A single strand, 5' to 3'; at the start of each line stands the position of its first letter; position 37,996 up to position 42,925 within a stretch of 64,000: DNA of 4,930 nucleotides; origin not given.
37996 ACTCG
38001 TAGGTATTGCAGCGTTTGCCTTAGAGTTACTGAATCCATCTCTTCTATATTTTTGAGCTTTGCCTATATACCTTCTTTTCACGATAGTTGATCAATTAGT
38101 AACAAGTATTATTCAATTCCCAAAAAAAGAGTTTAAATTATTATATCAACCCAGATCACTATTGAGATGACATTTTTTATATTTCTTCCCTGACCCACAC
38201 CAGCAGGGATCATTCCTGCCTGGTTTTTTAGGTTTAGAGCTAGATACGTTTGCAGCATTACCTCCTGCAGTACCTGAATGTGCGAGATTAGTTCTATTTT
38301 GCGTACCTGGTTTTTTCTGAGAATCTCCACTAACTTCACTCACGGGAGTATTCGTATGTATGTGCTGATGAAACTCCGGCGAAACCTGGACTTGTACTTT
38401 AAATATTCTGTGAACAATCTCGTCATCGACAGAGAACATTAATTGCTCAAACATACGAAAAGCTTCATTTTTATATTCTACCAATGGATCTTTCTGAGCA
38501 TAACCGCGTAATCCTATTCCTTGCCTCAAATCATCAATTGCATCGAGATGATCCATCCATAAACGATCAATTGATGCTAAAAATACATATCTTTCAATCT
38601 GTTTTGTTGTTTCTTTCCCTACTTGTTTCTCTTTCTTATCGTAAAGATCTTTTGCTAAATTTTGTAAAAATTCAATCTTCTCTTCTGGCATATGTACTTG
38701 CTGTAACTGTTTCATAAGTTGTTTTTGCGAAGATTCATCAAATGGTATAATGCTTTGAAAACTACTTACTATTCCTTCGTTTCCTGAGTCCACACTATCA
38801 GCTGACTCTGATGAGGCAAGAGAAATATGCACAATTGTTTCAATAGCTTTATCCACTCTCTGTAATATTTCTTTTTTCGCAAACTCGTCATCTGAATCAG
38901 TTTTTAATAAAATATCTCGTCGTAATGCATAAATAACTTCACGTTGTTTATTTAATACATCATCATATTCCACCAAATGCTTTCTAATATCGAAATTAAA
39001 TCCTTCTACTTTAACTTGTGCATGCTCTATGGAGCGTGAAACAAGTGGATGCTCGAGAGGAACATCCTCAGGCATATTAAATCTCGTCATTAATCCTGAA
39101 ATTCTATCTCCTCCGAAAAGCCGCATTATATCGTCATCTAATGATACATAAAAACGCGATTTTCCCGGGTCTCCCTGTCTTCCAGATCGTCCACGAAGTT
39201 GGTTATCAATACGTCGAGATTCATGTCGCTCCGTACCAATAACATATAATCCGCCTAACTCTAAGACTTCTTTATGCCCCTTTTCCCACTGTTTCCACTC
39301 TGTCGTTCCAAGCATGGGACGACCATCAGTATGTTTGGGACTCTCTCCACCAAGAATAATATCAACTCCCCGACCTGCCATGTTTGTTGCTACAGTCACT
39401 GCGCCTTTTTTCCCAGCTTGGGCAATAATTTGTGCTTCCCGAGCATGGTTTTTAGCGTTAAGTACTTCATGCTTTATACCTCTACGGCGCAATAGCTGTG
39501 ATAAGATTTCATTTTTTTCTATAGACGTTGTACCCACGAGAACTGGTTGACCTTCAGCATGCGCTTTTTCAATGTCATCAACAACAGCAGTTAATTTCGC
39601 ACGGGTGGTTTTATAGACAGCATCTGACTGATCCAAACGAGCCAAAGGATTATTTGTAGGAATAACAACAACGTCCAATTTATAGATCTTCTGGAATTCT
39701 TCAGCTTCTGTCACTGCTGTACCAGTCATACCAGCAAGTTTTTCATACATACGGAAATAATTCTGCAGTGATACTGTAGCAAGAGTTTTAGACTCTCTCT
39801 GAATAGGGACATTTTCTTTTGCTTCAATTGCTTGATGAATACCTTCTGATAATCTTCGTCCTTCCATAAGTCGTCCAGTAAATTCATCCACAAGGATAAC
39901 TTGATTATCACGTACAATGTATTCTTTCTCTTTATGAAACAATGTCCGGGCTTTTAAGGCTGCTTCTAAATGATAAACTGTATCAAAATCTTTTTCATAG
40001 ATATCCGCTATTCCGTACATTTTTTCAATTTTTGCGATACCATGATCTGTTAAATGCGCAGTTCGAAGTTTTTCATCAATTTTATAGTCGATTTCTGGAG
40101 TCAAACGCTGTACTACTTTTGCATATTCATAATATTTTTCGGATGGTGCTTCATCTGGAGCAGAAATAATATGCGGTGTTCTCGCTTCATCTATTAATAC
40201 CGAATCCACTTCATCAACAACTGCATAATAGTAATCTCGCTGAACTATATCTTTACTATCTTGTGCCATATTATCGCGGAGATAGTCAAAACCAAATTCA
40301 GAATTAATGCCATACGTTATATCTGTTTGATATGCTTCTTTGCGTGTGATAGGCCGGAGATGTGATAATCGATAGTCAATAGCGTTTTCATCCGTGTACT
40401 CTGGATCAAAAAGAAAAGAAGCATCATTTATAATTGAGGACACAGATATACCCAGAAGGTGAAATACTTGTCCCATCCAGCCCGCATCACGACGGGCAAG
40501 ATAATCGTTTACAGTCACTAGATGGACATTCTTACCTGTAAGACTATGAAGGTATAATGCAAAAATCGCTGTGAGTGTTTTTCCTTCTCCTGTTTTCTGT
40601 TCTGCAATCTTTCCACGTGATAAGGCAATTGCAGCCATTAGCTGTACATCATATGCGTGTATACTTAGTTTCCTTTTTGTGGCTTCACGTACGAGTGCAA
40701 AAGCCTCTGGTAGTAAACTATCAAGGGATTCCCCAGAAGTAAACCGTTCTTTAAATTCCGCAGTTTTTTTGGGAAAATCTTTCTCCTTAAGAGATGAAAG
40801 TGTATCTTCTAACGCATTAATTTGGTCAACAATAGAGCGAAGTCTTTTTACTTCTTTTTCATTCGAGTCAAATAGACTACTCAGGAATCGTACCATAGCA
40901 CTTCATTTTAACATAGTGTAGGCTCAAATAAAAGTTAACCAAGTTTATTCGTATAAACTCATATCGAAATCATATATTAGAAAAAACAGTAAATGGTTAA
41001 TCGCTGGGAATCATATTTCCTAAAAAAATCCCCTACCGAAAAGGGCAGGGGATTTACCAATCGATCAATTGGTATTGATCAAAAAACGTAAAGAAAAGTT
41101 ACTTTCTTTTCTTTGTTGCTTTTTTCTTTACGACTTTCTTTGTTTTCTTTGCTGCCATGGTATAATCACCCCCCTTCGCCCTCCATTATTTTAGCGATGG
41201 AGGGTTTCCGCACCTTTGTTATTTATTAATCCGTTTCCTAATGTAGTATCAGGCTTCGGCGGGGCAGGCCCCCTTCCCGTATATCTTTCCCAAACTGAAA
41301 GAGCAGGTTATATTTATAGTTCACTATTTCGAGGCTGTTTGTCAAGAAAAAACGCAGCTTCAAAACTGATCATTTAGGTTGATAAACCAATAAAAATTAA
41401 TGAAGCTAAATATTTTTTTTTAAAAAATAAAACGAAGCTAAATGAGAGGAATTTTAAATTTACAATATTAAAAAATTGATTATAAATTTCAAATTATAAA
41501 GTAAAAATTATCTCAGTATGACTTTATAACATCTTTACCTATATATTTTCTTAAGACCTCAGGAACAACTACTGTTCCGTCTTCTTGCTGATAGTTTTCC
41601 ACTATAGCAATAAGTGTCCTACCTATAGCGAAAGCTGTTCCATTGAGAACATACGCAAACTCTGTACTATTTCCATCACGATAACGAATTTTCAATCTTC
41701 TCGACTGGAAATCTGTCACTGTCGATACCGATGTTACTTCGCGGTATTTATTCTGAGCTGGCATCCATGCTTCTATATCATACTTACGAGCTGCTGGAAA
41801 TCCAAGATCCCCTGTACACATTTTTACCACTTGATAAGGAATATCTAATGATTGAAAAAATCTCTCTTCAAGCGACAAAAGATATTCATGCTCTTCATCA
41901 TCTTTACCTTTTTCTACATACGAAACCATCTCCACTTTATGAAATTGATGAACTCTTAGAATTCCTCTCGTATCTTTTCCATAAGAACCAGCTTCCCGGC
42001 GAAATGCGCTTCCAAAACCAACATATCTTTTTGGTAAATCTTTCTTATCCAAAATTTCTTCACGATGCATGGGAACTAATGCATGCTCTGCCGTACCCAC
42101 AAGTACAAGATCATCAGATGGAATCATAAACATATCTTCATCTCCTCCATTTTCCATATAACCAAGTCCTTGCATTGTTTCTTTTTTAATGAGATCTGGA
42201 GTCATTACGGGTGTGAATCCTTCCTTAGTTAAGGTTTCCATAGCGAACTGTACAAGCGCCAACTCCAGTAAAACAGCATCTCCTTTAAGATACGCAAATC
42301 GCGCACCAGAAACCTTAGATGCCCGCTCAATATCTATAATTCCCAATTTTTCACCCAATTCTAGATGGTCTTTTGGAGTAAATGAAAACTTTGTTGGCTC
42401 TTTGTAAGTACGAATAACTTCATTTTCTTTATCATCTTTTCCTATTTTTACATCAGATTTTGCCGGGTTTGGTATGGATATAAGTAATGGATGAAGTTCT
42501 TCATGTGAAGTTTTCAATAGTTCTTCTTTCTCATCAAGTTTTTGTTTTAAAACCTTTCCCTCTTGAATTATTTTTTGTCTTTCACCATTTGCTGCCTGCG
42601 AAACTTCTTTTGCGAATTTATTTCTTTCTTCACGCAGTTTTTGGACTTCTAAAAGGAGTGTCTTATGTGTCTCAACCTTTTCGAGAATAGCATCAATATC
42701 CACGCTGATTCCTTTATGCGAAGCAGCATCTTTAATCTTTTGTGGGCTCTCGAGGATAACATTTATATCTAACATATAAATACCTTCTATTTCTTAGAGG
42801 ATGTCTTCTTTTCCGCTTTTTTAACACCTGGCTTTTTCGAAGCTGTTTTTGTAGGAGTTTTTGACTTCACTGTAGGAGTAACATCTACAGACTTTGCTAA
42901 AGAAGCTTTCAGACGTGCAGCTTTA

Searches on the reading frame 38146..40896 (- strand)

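Call 21: search_protein_families(library=pfam, proteins=[window:38146-40896:-], max_evalue=0.01)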
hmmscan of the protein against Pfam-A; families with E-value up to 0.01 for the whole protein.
window:38146-40896:- (916 aa): 7 families
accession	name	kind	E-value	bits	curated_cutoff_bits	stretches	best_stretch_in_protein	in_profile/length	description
PF07517.20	SecA_DEAD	-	1.3e-112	376.2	24.6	1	8-402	4-290/290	SecA DEAD-like domain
PF21090.3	P-loop_SecA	-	1.8e-87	292.7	27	1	417-611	1-205/205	SecA P-loop domain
PF07516.18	SecA_SW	-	1.2e-60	205.4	26.7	1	613-835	1-200/200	SecA Wing and Scaffold domain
PF01043.26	SecA_PP_bind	-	1.1e-35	123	23.5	1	252-358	3-110/110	SecA preprotein cross-linking domain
PF02810.21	SEC-C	-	1.5e-10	41.2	20.4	1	894-911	1-18/19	SEC-C motif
PF00271.37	Helicase_C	-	0.00093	19.9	23.5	1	441-513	9-81/110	Helicase conserved C-terminal domain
PF01544.23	CorA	-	0.0072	16.1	27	0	635-688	154-208/292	CorA-like Mg2+ transporter protein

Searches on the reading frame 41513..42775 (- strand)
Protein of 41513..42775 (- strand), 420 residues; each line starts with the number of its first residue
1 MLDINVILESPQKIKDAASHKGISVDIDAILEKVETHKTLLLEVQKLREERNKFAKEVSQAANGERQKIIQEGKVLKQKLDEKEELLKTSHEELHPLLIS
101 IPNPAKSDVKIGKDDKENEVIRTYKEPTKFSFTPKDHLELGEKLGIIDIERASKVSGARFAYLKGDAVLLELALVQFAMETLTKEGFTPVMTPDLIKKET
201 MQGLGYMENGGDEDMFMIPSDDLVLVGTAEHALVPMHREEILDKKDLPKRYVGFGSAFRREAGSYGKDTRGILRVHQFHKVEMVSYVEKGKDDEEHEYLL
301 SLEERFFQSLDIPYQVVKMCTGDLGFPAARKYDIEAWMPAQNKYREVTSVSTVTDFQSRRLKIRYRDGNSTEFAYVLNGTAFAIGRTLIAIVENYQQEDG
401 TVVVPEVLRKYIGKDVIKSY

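Call 21: search_protein_families(library=pfam, proteins=[window:41513-42775:-], max_evalue=0.01)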
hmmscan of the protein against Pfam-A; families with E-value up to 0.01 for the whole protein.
window:41513-42775:- (420 aa): 2 families
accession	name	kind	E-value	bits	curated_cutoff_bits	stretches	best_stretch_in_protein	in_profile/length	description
PF00587.30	tRNA-synt_2b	-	8.1e-39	133.9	29.3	1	221-395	9-179/179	tRNA synthetase class II core domain (G, H, P, S and T)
PF02403.27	Seryl_tRNA_N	-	2.4e-18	66.8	28.2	1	1-103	1-106/108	Seryl-tRNA synthetase N-terminal domain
